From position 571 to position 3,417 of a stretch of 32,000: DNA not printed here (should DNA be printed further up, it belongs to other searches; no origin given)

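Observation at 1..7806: Operon of four divergent dynamin-family GTPase paralogs with a divergent XRE regulator: candidate multi-dynamin (Eleos-like?) system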

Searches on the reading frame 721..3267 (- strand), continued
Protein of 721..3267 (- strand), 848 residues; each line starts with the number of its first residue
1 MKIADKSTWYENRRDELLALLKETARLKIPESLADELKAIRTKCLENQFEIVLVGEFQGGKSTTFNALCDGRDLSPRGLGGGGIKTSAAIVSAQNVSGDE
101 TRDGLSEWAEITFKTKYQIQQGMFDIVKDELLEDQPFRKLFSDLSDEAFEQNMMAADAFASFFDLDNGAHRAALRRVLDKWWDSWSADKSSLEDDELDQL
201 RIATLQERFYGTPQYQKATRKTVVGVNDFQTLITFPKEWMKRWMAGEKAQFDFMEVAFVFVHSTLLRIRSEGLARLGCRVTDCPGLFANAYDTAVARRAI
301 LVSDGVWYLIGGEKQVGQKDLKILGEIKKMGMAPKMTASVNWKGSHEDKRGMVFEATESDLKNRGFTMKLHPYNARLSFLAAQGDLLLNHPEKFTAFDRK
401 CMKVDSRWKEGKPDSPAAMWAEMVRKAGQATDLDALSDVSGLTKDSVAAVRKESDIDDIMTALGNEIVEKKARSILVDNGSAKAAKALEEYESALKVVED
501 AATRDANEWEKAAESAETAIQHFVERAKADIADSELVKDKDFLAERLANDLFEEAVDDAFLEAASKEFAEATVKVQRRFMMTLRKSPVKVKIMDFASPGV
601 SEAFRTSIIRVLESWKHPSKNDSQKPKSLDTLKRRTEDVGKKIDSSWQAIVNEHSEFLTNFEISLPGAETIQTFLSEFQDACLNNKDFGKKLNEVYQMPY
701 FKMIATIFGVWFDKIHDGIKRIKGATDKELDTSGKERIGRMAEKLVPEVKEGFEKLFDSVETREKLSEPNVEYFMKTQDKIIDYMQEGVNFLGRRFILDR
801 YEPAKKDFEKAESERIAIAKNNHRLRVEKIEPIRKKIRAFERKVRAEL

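Call 51: search_solved_structures(query=L001:7246-8196:+, max_evalue=1, show_alignments=0)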
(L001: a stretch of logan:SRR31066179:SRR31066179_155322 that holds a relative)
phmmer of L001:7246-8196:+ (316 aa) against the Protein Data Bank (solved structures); distinct sequences matched with E-value up to 1: 22.
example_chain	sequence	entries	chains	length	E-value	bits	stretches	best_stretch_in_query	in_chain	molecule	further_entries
6j72_A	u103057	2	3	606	2.4e-06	30.3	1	16-182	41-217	Isoniazid inducible gene protein IniA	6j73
6jfk_A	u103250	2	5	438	0.001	21.7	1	19-143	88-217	Mitofusin-2,cDNA FLJ57997, highly similar to Transmembrane GTPase MFN2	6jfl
6jfm_A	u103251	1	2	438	0.007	18.9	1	19-143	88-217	Mitofusin-2,Mitofusin-2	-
9em9_A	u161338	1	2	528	0.034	16.7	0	16-64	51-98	Slr0869 protein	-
5owv_C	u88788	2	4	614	0.067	15.7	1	17-126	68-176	GTP-binding protein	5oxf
7zw6_A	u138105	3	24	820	0.087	15.3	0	16-64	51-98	Slr0869 protein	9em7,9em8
5yew_A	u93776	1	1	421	0.21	14.1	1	20-143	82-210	Mitofusin-1,Mitofusin-1 fusion protein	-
5gnt_A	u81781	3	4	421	0.32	13.5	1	20-143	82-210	Mitofusin-1 | Mitofusin-1,Mitofusin-1 fusion protein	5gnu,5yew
5goe_A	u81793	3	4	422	0.33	13.5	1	20-143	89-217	Mitofusin-1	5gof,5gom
5go4_A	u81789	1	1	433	0.33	13.4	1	20-143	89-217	Mitofusin-1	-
2vsp_A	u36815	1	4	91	0.51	12.8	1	128-165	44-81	PDZ DOMAIN-CONTAINING PROTEIN 1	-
3vqt_A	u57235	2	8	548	0.54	12.7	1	105-177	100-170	Peptide chain release factor 3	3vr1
9rxs_A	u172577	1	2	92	0.57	12.7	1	128-165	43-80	Na(+)/H(+) exchange regulatory cofactor NHE-RF3,Solute carrier family 22 member 12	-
6ezi_A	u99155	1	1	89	0.57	12.7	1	128-165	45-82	Na(+)/H(+) exchange regulatory cofactor NHE-RF3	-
9rxp_A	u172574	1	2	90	0.59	12.6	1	128-165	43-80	Na(+)/H(+) exchange regulatory cofactor NHE-RF3,Solute carrier family 22 member 12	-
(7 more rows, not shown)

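Call 52: predict_structure(alignment_id=A2)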
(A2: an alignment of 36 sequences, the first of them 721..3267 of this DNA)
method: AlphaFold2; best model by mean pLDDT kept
length: 848 residues; sequences in the alignment: 36
mean_pLDDT: 84.3   pTM: 0.81
mean pLDDT of the five models: 84.3, 83.1, 82.5, 80.5, 80.4
residues with pLDDT >= 90: 342; 70-90: 408; 50-70: 58; < 50: 40
segments of 3 or more residues with pLDDT < 50: 78-84, 581-585, 699-703, 710-712, 714-733
pLDDT, mean of each block of 10 residues (from residue 1): 81 91 85 84 80 78 91 69 56 85 90 92 89 91 83 81 94 96 92 86 93 92 88 78 87 87 90 81 80 86 90 87 89 89 91 92 88 95 95 88 85 87 95 94 97 93 83 88 92 89 84 91 94 94 94 91 88 70 55 75 86 80 71 92 92 86 79 87 66 59 51 47 41 61 84 84 84 92 92 86 83 86 93 96 93
secondary structure, 60 per line:
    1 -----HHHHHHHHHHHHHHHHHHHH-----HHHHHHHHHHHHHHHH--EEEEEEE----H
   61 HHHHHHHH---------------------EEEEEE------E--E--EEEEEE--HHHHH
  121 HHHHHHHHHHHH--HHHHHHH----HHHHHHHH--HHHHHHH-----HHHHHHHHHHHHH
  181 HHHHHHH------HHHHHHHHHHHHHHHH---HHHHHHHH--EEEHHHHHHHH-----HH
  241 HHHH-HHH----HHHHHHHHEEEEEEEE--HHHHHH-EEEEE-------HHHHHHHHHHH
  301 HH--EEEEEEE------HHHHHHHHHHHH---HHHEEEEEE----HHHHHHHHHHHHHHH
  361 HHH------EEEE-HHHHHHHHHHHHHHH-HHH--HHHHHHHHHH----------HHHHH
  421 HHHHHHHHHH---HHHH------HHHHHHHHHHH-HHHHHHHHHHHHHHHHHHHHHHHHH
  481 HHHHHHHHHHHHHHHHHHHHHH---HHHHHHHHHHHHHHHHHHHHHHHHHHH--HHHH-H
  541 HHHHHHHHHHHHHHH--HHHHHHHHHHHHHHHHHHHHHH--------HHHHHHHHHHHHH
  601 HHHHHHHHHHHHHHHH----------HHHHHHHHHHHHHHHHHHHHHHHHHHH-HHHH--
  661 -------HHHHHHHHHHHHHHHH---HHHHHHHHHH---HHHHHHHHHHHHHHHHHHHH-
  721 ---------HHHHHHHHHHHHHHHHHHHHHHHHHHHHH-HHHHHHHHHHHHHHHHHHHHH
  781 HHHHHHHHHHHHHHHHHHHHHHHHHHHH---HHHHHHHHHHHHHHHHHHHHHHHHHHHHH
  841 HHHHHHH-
elements in order (helices of 4 or more, strands of 3 or more residues): H6-25 H31-46 E49-55 H60-68 E90-95 E108-113 H116-132 H135-141 H146-153 H156-162 H168-187 H194-209 H213-220 E223-225 H226-233 H239-244 H253-260 E261-268 H271-276 E278-282 H290-302 E305-311 H318-329 E336-341 H346-363 E370-373 H375-389 H396-405 H416-430 H434-437 H444-454 H456-502 H506-532 H535-538 H540-555 H558-579 H588-616 H627-653 H655-658 H668-683 H687-696 H700-719 H730-758 H760-808 H812-847

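Call 56: fold_search(model_id=the predicted structure, library=pdb)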
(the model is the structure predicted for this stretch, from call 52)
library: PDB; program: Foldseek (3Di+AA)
matches with E <= 10: 443; with E <= 0.001: 23
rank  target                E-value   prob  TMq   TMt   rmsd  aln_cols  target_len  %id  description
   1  7zw6_A                2.8e-13  1.00  0.31  0.33  43.6       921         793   13  Oligomeric structure of SynDLP (released 2023-04-19)
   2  9em7_A                1.7e-12  1.00  0.29  0.30  45.4       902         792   14  Oligomeric structure of SynDLP in presence of GTP (released 2024-09-11)
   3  6j72                  1.7e-08  1.00  0.38  0.52  11.2       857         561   11  Crystal structure of IniA from Mycobacterium smegmatis with GTP bound (released 2019-09-11)
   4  2j68                  2.0e-08  1.00  0.39  0.46  11.4       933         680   10  Bacterial dynamin-like protein BDLP, GDP bound (released 2006-12-04)
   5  9em9_A                2.7e-08  1.00  0.29  0.45  12.6       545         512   14  Structure of SynDLP MGD with GMPPNP (released 2024-09-11)
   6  2j69_A                4.5e-08  1.00  0.42  0.50  10.1       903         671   11  Bacterial dynamin-like protein BDLP (released 2006-12-04)
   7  6j73_A                1.1e-07  1.00  0.34  0.49  13.3       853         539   11  Crystal structure of IniA from Mycobacterium smegmatis (released 2019-09-11)
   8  6j73_B                1.6e-07  1.00  0.37  0.52  11.7       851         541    9  Crystal structure of IniA from Mycobacterium smegmatis (released 2019-09-11)
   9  5oxf_A                1.9e-07  1.00  0.28  0.33  53.1       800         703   12  An oligomerised bacterial dynamin pair provides a mechanism for the long range sensing and tethering of membranes (released 2018-09-05)
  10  5owv_A                1.2e-06  1.00  0.28  0.33  49.6       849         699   12  An oligomerised bacterial dynamin pair provides a mechanism for the long-range sensing and tethering of membranes (released 2018-09-05)
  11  5owv_B                4.3e-06  1.00  0.28  0.39  40.5       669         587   15  An oligomerised bacterial dynamin pair provides a mechanism for the long-range sensing and tethering of membranes (released 2018-09-05)
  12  5owv_C                4.7e-06  1.00  0.19  0.25  36.7       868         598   12  An oligomerised bacterial dynamin pair provides a mechanism for the long-range sensing and tethering of membranes (released 2018-09-05)
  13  5oxf_B                7.4e-06  1.00  0.28  0.39  40.3       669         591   13  An oligomerised bacterial dynamin pair provides a mechanism for the long range sensing and tethering of membranes (released 2018-09-05)
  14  5oxf_C                3.4e-05  1.00  0.18  0.24  35.9       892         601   11  An oligomerised bacterial dynamin pair provides a mechanism for the long range sensing and tethering of membranes (released 2018-09-05)
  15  5gom_B                1.5e-04  1.00  0.23  0.45  18.7       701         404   10  Truncated mitofusin-1, transition-like state (released 2017-02-01)
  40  8pm6                  1.1e-01  0.12  0.10  0.10  31.5       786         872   11  Human bile salt export pump (BSEP) in complex with inhibitor GBM in nanodiscs (released 2023-11-22)
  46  8ppl_It               1.8e-01  1.00  0.11  0.19   5.2       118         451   18  MERS-CoV Nsp1 bound to the human 43S pre-initiation complex (released 2023-10-18)
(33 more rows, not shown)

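Call 66: find_encoding_contigs(protein=P0050, flank=10000, max_places=1)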
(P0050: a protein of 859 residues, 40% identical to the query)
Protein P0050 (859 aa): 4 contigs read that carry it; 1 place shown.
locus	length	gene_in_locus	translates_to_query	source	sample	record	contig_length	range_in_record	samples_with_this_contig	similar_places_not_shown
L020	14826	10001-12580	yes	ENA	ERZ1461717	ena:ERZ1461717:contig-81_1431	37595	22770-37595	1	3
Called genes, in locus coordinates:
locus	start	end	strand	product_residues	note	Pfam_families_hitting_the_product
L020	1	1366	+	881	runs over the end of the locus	PF04760:IF2_N, PF00009:GTP_EFTU, PF00071:Ras, PF01926:MMR_HSR1, PF22042:EF-G_D2, PF11987:IF-2, PF03144:GTP_EFTU_D2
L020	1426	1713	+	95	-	PF02033:RBFA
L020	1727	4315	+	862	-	PF00912:Transgly, PF17092:PCB_OB, PF00905:Transpeptidase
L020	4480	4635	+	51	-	PF00830:Ribosomal_L28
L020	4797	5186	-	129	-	PF01850:PIN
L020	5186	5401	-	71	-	PF10047:DUF2281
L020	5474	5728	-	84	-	PF13560:HTH_31, PF01381:HTH_3, PF12844:HTH_19 (weak)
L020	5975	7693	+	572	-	PF00350:Dynamin_N, PF01926:MMR_HSR1 (weak)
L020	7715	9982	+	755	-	-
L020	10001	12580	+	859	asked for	PF01926:MMR_HSR1 (faint)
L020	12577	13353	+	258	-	PF03193:RsgA_GTPase (weak), PF00009:GTP_EFTU (faint), PF00350:Dynamin_N (faint), PF01926:MMR_HSR1, PF02421:FeoB_N (faint), PF04548:AIG1 (weak)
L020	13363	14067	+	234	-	-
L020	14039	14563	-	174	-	PF17761:DUF1016_N (weak), PF06250:YhcG_C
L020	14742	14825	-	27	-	?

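Call 67: find_encoding_contigs(protein=P0025, flank=10000, max_places=1)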
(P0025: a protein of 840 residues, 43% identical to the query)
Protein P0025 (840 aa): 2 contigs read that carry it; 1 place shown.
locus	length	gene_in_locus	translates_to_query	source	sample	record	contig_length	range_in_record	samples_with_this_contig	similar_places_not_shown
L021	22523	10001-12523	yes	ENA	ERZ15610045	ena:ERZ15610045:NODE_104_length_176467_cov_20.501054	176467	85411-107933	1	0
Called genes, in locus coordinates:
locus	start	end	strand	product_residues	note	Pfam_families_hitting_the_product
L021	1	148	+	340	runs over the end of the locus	PF00294:PfkB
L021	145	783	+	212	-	PF00730:HhH-GPD, PF00633:HHH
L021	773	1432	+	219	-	PF04028:DUF374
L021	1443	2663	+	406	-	PF00994:MoCF_biosynth, PF02464:CinA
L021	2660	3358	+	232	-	PF03588:Leu_Phe_trans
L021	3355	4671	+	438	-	PF13231:PMT_2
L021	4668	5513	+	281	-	PF01261:AP_endonuc_2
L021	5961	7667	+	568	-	PF00350:Dynamin_N, PF01926:MMR_HSR1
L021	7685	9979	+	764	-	-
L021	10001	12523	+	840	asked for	-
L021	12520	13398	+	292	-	PF00350:Dynamin_N (weak), PF01926:MMR_HSR1, PF00350:Dynamin_N (weak)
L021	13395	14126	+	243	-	-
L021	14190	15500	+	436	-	PF04286:DUF445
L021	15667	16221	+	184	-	PF04542:Sigma70_r2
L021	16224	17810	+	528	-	PF00069:Pkinase, PF07714:PK_Tyr_Ser-Thr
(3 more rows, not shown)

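Call 78: find_encoding_contigs(protein=P0089, flank=10000, max_places=1)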
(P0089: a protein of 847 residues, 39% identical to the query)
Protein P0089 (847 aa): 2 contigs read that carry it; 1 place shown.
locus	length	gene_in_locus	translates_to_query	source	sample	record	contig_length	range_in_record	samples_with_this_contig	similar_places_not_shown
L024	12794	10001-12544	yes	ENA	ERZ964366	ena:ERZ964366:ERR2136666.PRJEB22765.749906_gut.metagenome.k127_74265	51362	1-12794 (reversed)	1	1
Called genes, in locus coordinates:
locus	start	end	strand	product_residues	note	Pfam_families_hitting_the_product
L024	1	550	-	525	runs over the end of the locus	PF12679:ABC2_membrane_2 (weak)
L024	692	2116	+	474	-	PF14821:Thr_synth_N, PF00291:PALP, PF24857:THR4_C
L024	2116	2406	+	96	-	-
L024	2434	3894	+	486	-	PF03747:ADP_ribosyl_GH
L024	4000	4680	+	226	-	PF02592:Vut_1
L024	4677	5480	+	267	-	PF13350:Y_phosphatase3, PF22784:PTP-SAK (faint), PF22741:PTP-NADK (weak)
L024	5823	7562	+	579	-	PF00350:Dynamin_N, PF01926:MMR_HSR1 (weak)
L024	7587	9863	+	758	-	-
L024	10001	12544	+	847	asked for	-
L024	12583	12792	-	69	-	?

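Call 79: find_encoding_contigs(protein=P0113, flank=10000, max_places=1)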
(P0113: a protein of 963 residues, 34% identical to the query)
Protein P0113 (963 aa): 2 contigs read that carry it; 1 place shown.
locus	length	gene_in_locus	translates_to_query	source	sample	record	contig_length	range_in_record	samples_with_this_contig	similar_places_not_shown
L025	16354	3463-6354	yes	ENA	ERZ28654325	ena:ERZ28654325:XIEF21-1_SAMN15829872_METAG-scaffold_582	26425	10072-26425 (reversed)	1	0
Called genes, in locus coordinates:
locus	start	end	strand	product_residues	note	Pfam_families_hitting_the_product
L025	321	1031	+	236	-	-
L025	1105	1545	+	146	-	PF06803:DUF1232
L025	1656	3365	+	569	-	PF00350:Dynamin_N, PF01926:MMR_HSR1 (weak)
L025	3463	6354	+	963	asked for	PF00350:Dynamin_N (weak), PF01926:MMR_HSR1 (faint)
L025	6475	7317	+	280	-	PF01435:Peptidase_M48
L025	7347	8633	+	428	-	PF00350:Dynamin_N, PF01926:MMR_HSR1 (faint)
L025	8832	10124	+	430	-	PF04286:DUF445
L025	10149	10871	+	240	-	PF05099:TerB, PF00226:DnaJ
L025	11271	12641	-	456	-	PF13936:HTH_38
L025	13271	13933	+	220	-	-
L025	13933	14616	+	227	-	-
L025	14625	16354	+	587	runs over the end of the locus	PF20154:LNT_N, PF00795:CN_hydrolase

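Call 80: search_protein_families(library=pfam, proteins=[P0064, P0023, P0047, P0081, L005:6720-8945:+, L006:13665-14138:+, L006:15766-16752:+, L025:7347-8633:+, L005:12005-13495:+, L025:10149-10871:+], max_evalue=0.01)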
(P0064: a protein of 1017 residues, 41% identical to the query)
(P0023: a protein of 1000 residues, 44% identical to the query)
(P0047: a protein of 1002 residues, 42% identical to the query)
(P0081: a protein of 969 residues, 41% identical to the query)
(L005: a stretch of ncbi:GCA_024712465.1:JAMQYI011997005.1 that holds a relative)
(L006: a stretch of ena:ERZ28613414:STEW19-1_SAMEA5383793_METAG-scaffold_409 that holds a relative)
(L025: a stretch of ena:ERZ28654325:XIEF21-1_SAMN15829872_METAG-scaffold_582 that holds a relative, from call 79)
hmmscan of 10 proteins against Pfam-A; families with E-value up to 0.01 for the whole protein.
P0064 (1017 aa): 4 families
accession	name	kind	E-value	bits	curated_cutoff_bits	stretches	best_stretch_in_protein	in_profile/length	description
PF13676.11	TIR_2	-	3.4e-21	76.4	28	1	5-118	2-116/122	TIR domain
PF01582.25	TIR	-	2.4e-07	31.2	21.3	1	14-79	16-81/179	TIR domain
PF01926.29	MMR_HSR1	-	3e-05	24.5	21.9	0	420-471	46-100/113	50S ribosome-binding GTPase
PF00350.29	Dynamin_N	-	4e-05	24.1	27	0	195-224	1-29/168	Dynamin family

P0023 (1000 aa): 5 families
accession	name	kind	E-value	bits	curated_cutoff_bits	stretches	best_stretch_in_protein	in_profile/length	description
PF13676.11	TIR_2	-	3e-17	63.7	28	1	4-117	2-111/122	TIR domain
PF01926.29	MMR_HSR1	-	6.4e-05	23.5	21.9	0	193-214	1-22/113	50S ribosome-binding GTPase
PF08937.16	ThsB_TIR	-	8.9e-05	23.3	21.2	1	44-92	49-97/100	Thoeris protein ThsB, TIR-like domain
PF00350.29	Dynamin_N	-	0.00014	22.4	27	0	194-223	1-29/168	Dynamin family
PF16751.10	RsdA_SigD_bd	-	0.0046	17.6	26.7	0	694-715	1-22/46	Anti-sigma-D factor RsdA to sigma factor binding region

P0047 (1002 aa): 3 families
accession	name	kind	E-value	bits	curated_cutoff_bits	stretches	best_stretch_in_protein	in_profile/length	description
PF13676.11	TIR_2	-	2.6e-20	73.5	28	1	5-121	2-116/122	TIR domain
PF01926.29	MMR_HSR1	-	1.1e-05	25.9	21.9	0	196-218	1-23/113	50S ribosome-binding GTPase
PF00350.29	Dynamin_N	-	1.2e-05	25.9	27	0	197-226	1-29/168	Dynamin family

P0081 (969 aa): 3 families
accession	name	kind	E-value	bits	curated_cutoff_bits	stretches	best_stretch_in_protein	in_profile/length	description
PF08310.17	LGFP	-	3.5e-08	34.1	22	1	92-143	1-48/53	LGFP repeat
PF00350.29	Dynamin_N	-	5.1e-08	33.6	27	1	182-223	1-40/168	Dynamin family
PF01926.29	MMR_HSR1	-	8.3e-05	23.1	21.9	0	181-202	1-22/113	50S ribosome-binding GTPase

L005:6720-8945:+ (741 aa): 0 families

L006:13665-14138:+ (157 aa): 0 families

L006:15766-16752:+ (328 aa): 1 family
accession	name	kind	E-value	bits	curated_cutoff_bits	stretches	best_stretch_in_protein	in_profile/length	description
PF01734.28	Patatin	-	1.7e-27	97.3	27.7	1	9-194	1-181/191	Patatin-like phospholipase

L025:7347-8633:+ (428 aa): 4 families
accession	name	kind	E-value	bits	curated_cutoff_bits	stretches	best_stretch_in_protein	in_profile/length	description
PF00350.29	Dynamin_N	-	5.3e-14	53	27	1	10-153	1-154/168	Dynamin family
PF01926.29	MMR_HSR1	-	6e-06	26.8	21.9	0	101-149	46-99/113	50S ribosome-binding GTPase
PF08310.17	LGFP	-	4.8e-05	24.1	22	0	322-366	13-52/53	LGFP repeat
PF00009.33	GTP_EFTU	-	0.002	18.2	26.5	0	8-30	4-26/188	Elongation factor Tu GTP binding domain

L005:12005-13495:+ (496 aa): 2 families
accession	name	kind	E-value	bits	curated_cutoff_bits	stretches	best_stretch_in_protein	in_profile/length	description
PF00350.29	Dynamin_N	-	3.9e-12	46.9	27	1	10-149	1-155/168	Dynamin family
PF01926.29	MMR_HSR1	-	2.2e-07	31.4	21.9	1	10-140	2-92/113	50S ribosome-binding GTPase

L025:10149-10871:+ (240 aa): 2 families
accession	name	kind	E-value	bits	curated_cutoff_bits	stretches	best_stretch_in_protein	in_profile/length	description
PF05099.18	TerB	-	4.4e-15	56.4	24.4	1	40-152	4-111/118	Tellurite resistance protein TerB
PF00226.36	DnaJ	-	6.4e-12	45.8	27.8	1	176-236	2-55/63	DnaJ domain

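Call 82: search_dna_similar(query=window:721-3267:-, collection=plasmids, mode=protein, max_evalue=0.00001, max_rows=15)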
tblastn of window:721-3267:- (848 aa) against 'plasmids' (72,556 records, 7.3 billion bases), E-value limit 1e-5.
No match.
